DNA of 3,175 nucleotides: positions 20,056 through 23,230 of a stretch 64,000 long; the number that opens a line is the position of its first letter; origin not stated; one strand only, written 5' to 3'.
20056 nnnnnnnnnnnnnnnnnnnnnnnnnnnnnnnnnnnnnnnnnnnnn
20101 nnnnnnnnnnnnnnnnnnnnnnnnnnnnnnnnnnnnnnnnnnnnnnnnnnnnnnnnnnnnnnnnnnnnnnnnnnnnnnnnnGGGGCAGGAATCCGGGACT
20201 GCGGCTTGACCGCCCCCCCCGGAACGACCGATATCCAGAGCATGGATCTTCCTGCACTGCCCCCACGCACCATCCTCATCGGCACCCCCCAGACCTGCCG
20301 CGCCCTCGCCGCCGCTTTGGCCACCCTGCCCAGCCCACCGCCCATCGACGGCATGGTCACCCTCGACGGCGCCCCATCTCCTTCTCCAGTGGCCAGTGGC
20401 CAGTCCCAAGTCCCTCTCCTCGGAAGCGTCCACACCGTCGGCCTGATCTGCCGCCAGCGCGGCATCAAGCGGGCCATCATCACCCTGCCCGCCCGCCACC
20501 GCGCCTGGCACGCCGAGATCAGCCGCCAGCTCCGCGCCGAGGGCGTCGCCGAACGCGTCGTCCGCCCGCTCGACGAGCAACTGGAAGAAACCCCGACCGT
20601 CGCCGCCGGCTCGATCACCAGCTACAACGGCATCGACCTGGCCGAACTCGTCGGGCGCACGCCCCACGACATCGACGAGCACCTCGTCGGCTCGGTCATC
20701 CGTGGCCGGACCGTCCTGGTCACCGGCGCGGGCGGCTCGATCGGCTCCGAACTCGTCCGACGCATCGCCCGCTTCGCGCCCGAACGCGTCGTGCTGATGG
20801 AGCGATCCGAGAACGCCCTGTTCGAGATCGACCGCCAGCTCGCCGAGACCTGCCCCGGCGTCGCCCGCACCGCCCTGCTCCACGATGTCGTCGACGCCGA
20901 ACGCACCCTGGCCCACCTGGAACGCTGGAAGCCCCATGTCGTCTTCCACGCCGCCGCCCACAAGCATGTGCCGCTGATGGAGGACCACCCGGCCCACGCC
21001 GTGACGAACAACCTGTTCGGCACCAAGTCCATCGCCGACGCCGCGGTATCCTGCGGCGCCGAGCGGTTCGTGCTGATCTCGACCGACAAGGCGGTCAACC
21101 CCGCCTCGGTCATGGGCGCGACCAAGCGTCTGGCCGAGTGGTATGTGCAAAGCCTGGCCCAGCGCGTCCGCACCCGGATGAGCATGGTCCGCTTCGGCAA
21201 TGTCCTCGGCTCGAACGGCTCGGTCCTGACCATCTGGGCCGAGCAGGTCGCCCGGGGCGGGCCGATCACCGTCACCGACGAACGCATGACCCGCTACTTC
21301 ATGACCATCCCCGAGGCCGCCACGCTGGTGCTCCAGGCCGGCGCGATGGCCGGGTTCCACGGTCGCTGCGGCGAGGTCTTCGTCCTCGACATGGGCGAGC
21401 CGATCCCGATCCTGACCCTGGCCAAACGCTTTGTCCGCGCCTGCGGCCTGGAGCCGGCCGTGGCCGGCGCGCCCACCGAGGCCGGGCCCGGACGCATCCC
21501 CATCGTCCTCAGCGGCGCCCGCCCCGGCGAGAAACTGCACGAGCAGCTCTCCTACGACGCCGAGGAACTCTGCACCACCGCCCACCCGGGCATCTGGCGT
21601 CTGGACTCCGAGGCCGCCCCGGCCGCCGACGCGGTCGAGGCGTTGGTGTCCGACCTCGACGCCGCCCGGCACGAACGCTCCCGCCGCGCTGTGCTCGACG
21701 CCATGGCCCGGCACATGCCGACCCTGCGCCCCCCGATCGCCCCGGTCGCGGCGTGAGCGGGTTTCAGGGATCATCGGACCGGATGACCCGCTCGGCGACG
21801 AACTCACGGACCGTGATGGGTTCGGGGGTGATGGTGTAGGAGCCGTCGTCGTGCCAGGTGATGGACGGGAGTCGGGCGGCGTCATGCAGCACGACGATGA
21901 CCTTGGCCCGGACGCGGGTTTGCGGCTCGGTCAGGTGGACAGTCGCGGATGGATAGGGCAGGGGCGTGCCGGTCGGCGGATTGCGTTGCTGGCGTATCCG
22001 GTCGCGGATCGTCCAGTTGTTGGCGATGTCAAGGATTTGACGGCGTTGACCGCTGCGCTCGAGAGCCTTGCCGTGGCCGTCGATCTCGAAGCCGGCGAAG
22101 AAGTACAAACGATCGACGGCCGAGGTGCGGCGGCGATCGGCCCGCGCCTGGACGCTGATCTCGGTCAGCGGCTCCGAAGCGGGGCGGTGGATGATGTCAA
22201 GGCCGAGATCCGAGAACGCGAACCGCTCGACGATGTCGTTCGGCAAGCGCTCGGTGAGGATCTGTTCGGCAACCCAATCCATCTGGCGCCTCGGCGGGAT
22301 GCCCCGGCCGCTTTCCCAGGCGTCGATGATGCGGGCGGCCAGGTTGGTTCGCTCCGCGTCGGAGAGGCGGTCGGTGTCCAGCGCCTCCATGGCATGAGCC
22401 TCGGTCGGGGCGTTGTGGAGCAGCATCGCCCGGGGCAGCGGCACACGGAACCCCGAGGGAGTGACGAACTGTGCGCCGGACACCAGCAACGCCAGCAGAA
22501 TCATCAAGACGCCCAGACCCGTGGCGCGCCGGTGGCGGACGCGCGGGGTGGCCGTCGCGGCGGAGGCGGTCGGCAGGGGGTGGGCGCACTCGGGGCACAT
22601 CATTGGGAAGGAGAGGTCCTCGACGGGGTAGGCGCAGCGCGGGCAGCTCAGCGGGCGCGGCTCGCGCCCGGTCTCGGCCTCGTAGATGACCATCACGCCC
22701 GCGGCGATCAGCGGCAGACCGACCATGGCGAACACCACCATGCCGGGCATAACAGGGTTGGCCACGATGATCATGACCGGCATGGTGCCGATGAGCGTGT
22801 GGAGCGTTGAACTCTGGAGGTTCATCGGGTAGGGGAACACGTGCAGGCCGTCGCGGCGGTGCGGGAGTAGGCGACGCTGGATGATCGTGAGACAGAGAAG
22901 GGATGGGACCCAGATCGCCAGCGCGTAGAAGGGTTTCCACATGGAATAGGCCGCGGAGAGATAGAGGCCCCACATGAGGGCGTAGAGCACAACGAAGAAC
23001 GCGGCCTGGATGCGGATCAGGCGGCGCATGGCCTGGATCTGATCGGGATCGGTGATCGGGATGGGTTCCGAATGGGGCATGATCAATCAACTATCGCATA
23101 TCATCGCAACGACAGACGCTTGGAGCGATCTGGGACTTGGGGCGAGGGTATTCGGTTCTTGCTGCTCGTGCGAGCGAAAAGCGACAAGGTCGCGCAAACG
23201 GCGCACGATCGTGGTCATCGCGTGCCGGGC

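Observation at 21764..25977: Three tandem paralogs of an uncharacterised multi-pass membrane protein with a cytoplasmic zinc ribbon and a large C-terminal domain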

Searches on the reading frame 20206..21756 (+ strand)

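Call 82: search_protein_families(library=pfam, proteins=[window:20206-21756:+], max_evalue=0.00001)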
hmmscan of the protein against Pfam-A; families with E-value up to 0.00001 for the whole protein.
window:20206-21756:+ (516 aa): 6 families
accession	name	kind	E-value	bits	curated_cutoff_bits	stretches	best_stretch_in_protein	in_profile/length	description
PF02719.21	Polysacc_synt_2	-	1.6e-101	339.8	20.2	1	170-465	1-290/293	Polysaccharide biosynthesis protein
PF01370.27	Epimerase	-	4.8e-22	79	20.9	1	170-379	1-225/240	NAD dependent epimerase/dehydratase family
PF04321.23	RmlD_sub_bind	-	5.7e-15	55.6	27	1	169-360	2-179/287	RmlD substrate binding domain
PF16363.11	GDP_Man_Dehyd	-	5.2e-12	46.3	27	1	171-295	1-131/332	GDP-mannose 4,6 dehydratase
PF01073.25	3Beta_HSD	-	6.9e-07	29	22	1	171-304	1-127/280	3-beta hydroxysteroid dehydrogenase/isomerase family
PF07993.18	NAD_binding_4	-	5e-06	26.3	20.1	0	244-299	90-142/258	Male sterility protein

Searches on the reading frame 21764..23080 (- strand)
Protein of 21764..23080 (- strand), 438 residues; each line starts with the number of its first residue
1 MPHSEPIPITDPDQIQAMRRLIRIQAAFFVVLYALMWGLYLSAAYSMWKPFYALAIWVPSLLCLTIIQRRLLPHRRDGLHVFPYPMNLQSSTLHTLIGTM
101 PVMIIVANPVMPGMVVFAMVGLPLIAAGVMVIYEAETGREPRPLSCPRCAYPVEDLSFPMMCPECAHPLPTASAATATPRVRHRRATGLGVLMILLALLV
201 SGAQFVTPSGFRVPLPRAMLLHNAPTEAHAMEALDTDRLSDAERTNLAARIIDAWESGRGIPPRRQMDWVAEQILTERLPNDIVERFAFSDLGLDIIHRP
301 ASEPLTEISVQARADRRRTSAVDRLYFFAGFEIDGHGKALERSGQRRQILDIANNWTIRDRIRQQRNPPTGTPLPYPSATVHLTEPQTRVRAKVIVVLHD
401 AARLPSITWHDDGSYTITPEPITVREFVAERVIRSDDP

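Call 4: search_protein_families(library=pfam, proteins=[window:21764-23080:-], max_evalue=1)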
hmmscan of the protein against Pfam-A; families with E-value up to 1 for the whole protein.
window:21764-23080:- (438 aa): 1 family
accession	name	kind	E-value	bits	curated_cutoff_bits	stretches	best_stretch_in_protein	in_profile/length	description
PF25207.1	DUF7837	-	0.28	11.7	27.8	0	127-153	18-44/47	Domain of unknown function (DUF7837)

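Call 5: search_protein_families(library=ncbifam, proteins=[window:21764-23080:-], max_evalue=1)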
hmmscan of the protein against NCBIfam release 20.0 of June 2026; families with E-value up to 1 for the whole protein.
window:21764-23080:- (438 aa): 0 families

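Call 50: search_protein_families(library=padloc, proteins=[window:21764-23080:-], max_evalue=0.1)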
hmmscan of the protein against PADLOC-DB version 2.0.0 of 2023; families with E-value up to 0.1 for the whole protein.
window:21764-23080:- (438 aa): 0 families
